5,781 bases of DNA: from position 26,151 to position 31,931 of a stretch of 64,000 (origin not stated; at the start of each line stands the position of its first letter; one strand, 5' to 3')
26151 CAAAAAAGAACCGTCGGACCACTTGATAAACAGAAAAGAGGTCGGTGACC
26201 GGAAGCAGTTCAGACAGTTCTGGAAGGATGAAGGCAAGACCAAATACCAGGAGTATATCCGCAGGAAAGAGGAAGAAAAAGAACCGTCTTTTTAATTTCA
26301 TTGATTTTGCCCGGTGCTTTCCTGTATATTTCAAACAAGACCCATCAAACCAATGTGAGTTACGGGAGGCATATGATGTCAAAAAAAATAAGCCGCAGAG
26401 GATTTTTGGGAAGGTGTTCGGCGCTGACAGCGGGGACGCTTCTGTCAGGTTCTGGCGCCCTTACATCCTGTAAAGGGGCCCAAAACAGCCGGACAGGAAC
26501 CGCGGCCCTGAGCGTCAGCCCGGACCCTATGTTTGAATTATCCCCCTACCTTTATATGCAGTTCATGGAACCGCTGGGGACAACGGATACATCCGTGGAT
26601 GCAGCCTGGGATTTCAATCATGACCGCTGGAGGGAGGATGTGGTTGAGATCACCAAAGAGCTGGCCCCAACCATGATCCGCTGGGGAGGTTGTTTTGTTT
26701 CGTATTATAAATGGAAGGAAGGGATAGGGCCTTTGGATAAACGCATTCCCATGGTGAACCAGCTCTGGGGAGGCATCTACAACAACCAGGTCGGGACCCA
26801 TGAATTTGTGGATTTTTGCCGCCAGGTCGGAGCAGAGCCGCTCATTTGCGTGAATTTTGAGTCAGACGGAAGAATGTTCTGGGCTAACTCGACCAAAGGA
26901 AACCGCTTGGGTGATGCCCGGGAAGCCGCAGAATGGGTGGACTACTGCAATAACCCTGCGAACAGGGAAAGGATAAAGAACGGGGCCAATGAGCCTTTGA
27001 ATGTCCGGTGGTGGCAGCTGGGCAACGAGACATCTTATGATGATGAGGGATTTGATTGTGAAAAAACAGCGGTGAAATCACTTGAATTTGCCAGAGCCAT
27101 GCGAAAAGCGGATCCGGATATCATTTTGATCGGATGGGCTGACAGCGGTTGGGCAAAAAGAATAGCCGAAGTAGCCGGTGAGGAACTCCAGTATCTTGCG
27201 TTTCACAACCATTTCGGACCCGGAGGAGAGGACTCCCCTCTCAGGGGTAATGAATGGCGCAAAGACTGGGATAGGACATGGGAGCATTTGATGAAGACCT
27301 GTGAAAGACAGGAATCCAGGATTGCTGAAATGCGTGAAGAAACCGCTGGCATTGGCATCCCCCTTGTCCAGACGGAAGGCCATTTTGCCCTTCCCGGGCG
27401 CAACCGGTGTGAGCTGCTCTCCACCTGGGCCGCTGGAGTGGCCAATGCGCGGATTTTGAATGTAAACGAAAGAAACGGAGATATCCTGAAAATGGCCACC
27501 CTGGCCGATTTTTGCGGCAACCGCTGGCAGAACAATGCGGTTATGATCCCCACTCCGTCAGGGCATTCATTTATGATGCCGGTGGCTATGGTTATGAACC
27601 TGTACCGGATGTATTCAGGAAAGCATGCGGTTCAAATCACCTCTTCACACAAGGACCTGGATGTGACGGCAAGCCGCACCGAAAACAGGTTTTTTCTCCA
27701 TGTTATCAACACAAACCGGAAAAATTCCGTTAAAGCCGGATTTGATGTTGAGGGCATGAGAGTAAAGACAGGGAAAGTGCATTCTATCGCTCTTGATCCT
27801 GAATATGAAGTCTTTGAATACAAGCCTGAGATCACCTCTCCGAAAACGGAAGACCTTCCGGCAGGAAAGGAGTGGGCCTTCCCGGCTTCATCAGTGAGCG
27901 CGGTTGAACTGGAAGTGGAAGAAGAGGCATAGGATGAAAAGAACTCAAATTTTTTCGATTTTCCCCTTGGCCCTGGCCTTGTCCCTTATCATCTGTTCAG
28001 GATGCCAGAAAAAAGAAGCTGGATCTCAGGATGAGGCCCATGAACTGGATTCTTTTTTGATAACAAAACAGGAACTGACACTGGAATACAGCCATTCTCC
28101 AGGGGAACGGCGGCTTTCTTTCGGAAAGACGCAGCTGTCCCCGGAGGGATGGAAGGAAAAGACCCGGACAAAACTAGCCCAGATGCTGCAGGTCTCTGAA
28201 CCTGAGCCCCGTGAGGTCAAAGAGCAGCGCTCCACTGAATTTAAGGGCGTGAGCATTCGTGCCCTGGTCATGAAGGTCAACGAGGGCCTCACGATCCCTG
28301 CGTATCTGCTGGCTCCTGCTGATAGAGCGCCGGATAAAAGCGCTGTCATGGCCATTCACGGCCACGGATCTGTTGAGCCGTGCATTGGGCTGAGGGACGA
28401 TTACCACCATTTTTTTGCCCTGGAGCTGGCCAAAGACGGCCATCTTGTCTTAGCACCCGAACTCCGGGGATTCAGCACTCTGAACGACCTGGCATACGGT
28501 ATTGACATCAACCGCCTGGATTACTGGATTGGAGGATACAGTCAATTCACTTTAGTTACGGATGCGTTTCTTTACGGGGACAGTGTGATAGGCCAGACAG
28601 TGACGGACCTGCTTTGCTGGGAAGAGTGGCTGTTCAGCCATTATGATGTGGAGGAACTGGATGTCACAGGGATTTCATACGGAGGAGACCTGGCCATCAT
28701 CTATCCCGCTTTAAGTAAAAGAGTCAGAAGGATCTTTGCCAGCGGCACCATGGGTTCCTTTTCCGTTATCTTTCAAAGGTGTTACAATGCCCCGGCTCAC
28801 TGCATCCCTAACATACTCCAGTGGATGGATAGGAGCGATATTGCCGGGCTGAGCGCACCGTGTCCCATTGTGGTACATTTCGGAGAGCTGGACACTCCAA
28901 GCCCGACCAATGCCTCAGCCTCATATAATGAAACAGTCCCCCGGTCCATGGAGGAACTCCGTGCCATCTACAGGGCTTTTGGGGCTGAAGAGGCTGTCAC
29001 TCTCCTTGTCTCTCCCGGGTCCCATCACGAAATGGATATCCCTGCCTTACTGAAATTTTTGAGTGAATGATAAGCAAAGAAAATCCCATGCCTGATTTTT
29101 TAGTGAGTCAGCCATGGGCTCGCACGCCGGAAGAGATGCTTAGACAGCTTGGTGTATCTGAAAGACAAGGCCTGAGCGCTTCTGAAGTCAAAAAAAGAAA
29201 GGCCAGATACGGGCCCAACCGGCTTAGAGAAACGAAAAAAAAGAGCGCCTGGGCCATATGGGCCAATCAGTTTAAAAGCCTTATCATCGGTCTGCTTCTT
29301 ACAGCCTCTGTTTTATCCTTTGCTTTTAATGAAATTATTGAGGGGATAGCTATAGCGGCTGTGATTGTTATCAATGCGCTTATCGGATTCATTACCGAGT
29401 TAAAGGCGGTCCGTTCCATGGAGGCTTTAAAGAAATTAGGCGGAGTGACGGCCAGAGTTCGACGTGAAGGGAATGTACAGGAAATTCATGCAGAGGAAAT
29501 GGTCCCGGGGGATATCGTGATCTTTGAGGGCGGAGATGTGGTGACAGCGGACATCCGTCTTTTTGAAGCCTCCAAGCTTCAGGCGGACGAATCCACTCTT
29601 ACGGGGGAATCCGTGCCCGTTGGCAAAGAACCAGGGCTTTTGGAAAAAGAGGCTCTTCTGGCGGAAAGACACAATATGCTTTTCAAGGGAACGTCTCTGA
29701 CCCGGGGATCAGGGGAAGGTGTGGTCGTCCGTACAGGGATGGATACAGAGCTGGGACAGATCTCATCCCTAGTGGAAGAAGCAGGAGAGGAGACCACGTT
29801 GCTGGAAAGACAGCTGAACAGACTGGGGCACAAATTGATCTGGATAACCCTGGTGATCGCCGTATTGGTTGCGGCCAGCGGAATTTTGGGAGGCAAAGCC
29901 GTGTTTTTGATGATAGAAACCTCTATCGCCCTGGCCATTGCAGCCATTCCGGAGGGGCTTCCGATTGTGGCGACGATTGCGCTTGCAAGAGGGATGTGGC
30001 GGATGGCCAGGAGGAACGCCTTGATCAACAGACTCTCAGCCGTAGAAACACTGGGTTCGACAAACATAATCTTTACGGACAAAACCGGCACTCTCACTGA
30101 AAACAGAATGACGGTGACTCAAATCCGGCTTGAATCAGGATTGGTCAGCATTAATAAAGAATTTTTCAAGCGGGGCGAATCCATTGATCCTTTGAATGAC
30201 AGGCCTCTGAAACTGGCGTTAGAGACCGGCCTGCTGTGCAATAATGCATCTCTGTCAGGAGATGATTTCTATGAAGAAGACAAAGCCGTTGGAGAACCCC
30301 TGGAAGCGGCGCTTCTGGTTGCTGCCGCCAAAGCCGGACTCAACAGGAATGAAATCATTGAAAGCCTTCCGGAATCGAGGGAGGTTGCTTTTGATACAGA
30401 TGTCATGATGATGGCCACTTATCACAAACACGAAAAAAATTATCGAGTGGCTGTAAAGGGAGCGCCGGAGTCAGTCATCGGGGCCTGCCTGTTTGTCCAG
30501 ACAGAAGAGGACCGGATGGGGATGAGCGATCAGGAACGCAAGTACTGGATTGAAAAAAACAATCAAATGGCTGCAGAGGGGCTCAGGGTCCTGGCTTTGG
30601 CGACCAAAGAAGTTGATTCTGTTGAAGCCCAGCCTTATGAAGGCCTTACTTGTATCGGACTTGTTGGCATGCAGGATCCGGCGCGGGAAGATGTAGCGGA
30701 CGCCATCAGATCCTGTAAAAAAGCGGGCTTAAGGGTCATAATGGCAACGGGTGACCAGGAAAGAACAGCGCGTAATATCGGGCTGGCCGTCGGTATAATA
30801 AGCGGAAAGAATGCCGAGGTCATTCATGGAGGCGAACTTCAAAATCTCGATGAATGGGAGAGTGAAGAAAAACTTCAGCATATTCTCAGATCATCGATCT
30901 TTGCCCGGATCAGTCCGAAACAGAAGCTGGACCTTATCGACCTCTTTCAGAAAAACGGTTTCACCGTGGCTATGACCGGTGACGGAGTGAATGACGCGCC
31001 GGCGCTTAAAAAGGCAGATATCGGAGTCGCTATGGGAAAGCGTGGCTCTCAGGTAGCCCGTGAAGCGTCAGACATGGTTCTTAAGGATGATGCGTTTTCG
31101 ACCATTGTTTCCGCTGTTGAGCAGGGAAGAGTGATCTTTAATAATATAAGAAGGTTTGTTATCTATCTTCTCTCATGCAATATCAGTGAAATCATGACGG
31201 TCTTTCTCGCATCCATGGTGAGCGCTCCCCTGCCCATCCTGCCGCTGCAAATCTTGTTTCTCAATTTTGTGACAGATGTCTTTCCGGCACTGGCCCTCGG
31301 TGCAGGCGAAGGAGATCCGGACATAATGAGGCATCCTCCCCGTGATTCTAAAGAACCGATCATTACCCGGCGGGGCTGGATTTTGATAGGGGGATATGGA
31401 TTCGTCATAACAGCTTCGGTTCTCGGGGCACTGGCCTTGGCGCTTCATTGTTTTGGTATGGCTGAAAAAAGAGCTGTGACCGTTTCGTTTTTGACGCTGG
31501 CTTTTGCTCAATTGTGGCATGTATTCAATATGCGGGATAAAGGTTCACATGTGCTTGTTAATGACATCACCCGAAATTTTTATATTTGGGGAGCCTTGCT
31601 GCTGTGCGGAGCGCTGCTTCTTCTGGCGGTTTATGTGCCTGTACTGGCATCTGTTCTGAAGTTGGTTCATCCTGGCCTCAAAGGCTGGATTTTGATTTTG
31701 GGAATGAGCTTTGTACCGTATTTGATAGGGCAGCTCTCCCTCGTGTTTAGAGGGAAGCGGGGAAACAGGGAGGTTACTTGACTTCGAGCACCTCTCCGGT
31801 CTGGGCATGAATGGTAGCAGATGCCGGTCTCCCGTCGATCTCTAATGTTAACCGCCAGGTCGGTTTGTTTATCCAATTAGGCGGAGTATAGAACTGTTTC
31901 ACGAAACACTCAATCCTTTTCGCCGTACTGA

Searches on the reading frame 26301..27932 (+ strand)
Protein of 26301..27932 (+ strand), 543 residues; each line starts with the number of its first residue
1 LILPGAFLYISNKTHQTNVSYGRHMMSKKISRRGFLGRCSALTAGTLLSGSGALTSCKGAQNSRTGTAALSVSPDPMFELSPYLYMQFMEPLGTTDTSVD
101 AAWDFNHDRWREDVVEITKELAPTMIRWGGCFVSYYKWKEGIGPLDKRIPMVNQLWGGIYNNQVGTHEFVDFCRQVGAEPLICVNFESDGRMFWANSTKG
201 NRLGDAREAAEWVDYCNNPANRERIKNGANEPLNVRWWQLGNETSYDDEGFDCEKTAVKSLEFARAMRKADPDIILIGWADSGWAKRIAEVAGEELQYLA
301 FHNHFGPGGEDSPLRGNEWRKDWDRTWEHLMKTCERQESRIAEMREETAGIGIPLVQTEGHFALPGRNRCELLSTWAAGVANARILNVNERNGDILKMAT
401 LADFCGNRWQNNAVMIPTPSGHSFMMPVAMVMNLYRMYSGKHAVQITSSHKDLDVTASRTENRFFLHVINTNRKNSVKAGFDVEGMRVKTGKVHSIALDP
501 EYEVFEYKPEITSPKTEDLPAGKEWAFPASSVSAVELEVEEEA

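Call 69: search_protein_families(library=pfam, proteins=[window:26301-27932:+], max_evalue=0.000001)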
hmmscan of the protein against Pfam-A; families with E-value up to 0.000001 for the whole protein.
window:26301-27932:+ (543 aa): 2 families
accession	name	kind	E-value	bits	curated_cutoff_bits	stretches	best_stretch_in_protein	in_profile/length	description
PF22848.2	ASD1_dom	-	1.1e-08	35.4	22.2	1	128-184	20-75/239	Alpha-L-arabinofuranosidase 1 domain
PF06964.18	Alpha-L-AF_C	-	1.3e-07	32.4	27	1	374-504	19-134/165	Alpha-L-arabinofuranosidase C-terminal domain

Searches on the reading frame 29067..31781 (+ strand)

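Call 69: search_protein_families(library=pfam, proteins=[window:29067-31781:+], max_evalue=0.000001)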
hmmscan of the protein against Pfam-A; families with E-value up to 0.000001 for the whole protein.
window:29067-31781:+ (904 aa): 5 families
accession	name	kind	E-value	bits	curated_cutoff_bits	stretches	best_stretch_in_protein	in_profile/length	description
PF00122.25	E1-E2_ATPase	-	1e-53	182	28.1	1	128-316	6-181/181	E1-E2 ATPase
PF00689.26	Cation_ATPase_C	-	2.1e-45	155.1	27.3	1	721-891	1-172/175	Cation transporting ATPase, C-terminus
PF00690.31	Cation_ATPase_N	-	4.2e-20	71.6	20.4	1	17-84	2-69/69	Cation transporter/ATPase, N-terminus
PF13246.12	Cation_ATPase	-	5.7e-19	68.4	21.7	1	390-474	2-88/91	Cation transport ATPase (P-type)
PF00702.32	Hydrolase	-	1.4e-16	61.9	26.4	1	334-651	3-191/191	haloacid dehalogenase-like hydrolase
